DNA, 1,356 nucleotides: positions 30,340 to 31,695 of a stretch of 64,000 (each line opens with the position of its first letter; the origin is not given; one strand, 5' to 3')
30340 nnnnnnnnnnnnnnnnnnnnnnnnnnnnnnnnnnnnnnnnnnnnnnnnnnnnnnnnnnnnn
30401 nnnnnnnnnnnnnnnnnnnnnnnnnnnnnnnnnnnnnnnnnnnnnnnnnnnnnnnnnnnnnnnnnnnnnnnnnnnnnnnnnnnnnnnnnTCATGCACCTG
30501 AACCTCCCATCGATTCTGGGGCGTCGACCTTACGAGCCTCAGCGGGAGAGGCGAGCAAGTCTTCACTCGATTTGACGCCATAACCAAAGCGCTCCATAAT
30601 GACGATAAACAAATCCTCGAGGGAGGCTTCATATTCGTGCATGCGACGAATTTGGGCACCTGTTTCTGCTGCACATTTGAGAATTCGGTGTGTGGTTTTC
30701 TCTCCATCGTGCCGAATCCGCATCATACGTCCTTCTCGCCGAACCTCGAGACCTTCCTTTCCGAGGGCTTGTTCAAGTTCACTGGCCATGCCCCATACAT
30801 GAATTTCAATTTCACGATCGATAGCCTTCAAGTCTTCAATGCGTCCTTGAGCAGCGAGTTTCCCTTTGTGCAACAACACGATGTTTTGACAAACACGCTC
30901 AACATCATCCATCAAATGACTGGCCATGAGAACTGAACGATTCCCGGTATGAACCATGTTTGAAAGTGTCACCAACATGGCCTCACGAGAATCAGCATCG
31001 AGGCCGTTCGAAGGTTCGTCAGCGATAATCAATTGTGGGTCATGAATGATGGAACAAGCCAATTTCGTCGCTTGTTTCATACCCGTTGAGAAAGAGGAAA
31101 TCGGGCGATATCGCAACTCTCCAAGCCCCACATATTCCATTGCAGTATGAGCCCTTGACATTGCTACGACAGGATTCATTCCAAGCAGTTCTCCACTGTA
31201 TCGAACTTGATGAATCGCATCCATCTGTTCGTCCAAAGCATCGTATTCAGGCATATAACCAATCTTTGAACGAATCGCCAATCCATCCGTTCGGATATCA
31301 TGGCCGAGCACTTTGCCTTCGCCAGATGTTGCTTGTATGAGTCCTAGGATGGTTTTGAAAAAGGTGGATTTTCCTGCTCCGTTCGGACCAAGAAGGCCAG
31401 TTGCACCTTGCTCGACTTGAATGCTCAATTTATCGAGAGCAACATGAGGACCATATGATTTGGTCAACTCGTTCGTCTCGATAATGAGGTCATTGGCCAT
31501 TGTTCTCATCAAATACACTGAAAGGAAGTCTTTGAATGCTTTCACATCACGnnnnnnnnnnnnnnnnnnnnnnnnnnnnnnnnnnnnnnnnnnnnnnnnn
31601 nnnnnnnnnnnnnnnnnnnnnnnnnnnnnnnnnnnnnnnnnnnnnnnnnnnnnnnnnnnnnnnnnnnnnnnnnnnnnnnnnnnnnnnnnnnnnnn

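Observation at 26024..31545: Five-gene translationally coupled unit: two distinct ABC-2 ATPase/permease pairs plus a Trp-rich soluble protein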

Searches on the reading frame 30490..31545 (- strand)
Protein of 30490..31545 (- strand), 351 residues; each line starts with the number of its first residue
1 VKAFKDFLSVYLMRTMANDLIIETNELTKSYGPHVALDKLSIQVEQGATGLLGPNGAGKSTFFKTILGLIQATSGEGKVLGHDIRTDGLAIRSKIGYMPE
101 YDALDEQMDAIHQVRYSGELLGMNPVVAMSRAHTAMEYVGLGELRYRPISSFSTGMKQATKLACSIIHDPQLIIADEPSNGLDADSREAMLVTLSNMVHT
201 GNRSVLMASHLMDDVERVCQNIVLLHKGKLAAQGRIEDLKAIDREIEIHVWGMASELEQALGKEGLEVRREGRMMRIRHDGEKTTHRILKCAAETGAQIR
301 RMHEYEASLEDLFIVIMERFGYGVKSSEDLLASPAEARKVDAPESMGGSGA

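Call 4: search_protein_families(library=pfam, proteins=[window:30490-31545:-], max_evalue=0.01)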
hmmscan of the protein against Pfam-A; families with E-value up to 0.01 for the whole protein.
window:30490-31545:- (351 aa): 6 families
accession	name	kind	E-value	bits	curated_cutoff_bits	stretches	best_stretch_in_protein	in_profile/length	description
PF00005.33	ABC_tran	-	1.7e-25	90.7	25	1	37-180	1-137/137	ABC transporter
PF13304.12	AAA_21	-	1.9e-11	45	27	2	102-210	184-298/304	AAA domain, putative AbiEii toxin, Type IV TA system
PF13732.12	DrrA1-3_C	-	3.8e-06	27.9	27.4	1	234-314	1-78/81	ATP-binding protein DrrA1-3-like, C-terminal domain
PF13476.12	AAA_23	-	0.00033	21.8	27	1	34-67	10-40/201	AAA domain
PF13555.12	AAA_29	-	0.0032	17.6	27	1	41-68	16-44/61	P-loop containing region of AAA domain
PF02463.25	SMC_N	-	0.0054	16.6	40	0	38-67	16-48/220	RecF/RecN/SMC N terminal domain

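Call 6: search_protein_families(library=ncbifam, proteins=[window:30490-31545:-], max_evalue=0.1)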
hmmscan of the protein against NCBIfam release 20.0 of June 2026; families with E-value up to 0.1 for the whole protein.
window:30490-31545:- (351 aa): 191 families (the best 25 are shown)
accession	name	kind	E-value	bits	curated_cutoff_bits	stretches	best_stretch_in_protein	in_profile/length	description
TIGR01188.1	drrA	subfamily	2.2e-58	198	312.45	1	29-316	1-300/302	daunorubicin resistance ABC transporter, ATP-binding protein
TIGR03522.1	GldA_ABC_ATP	equivalog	1.7e-52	178.7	402.6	1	22-314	3-298/301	gliding motility-associated ABC transporter ATP-binding subunit GldA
TIGR03864.1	PQQ_ABC_ATP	hypoth_equivalog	6.3e-46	156.7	302.25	1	22-241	2-221/236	ABC transporter, ATP-binding subunit, PQQ-dependent alcohol dehydrogenase system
NF010059.0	PRK13536.1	equivalog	4.2e-41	140.8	549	1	17-250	39-270/342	nodulation factor ABC transporter ATP-binding protein NodI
NF010060.0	PRK13537.1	equivalog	1.8e-40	138.8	521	1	18-316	12-307/314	nodulation factor ABC transporter ATP-binding protein NodI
TIGR01288.1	nodI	equivalog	1.4e-39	135.9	424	1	19-251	2-232/303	nodulation factor ABC transporter ATP-binding protein NodI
NF033858.1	ABC2_perm_RbbA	equivalog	2.4e-39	135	1050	1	16-264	261-508/909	ribosome-associated ATPase/putative transporter RbbA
TIGR03740.1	galliderm_ABC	subfamily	1.3e-35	123.1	309.75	1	23-239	2-211/223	lantibiotic protection ABC transporter ATP-binding subunit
TIGR04521.1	ECF_ATPase_2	equivalog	9.5e-34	116.7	330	1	34-268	18-263/279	energy-coupling factor transporter ATPase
NF047565.1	PSM_export_PmtA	equivalog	1.1e-30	106.9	350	1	33-259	13-235/282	phenol-soluble modulin export ABC transporter ATP-binding protein PmtA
NF053840.1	MnTportMntADein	equivalog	4e-30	105.1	400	1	22-237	2-217/240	manganese ABC transporter ATP-binding protein MntA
NF010158.0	PRK13637.1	equivalog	1.1e-29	103.5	390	1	34-268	20-263/287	energy-coupling factor transporter ATPase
TIGR04520.1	ECF_ATPase_1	equivalog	2.3e-28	99.4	315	1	22-270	1-256/269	energy-coupling factor transporter ATPase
TIGR01257.1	rim_protein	equivalog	3.8e-28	97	4012.85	1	21-241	1937-2159/2272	rim ABC transporter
TIGR00968.1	3a0106s01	subfamily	8.3e-27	94.2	342.75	1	22-238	1-217/237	sulfate ABC transporter ATP-binding protein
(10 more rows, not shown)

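Call 43: search_solved_structures(query=window:30490-31500:-, max_evalue=1e-20)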
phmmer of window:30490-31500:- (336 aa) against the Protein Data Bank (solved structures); distinct sequences matched with E-value up to 1e-20: 33.
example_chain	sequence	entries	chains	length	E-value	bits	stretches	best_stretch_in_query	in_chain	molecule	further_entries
7lkp_A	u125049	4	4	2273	3.2e-52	181.1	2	6-226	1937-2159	Retinal-specific phospholipid-transporting ATPase ABCA4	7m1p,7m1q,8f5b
7e7i_A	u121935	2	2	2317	3.3e-52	181.1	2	6-226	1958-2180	Retinal-specific phospholipid-transporting ATPase ABCA4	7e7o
7lkz_A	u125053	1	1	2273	2.2e-51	178.4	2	6-226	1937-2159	Retinal-specific phospholipid-transporting ATPase ABCA4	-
7e7q_A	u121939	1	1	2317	2.3e-51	178.3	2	6-226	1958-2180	Retinal-specific phospholipid-transporting ATPase ABCA4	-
8edw_A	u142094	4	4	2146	1.4e-50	175.8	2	10-225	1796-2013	Phospholipid-transporting ATPase ABCA7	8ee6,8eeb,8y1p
7w01_A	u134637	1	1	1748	9.2e-50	173.1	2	8-226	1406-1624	Phospholipid-transporting ATPase ABCA3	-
8eop_A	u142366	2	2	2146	9.4e-50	173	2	10-225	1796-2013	Phospholipid-transporting ATPase ABCA7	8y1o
7w02_A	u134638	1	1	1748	6.3e-49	170.3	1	8-226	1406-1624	Phospholipid-transporting ATPase ABCA3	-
7tbz_A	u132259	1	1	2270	2.1e-47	165.3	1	3-225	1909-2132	ATP-binding cassette, sub-family A (ABC1), member 1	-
7tby_A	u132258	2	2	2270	2.1e-47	165.3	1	3-225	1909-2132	ATP-binding cassette, sub-family A (ABC1), member 1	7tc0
7tdt_A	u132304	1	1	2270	2.1e-47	165.3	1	3-225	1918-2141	Phospholipid-transporting ATPase ABCA1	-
5xjy_A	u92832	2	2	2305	2.2e-47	165.2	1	3-225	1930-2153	ATP-binding cassette sub-family A member 1 | Phospholipid-transporting ATPase ABCA1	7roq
7tbw_A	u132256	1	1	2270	1.4e-46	162.6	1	3-225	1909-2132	ATP-binding cassette, sub-family A (ABC1), member 1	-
4yer_A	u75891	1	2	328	6.6e-39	137.4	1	4-302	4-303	ABC transporter ATP-binding protein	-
1vpl_A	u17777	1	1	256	2e-28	103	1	10-226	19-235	ABC transporter, ATP-binding protein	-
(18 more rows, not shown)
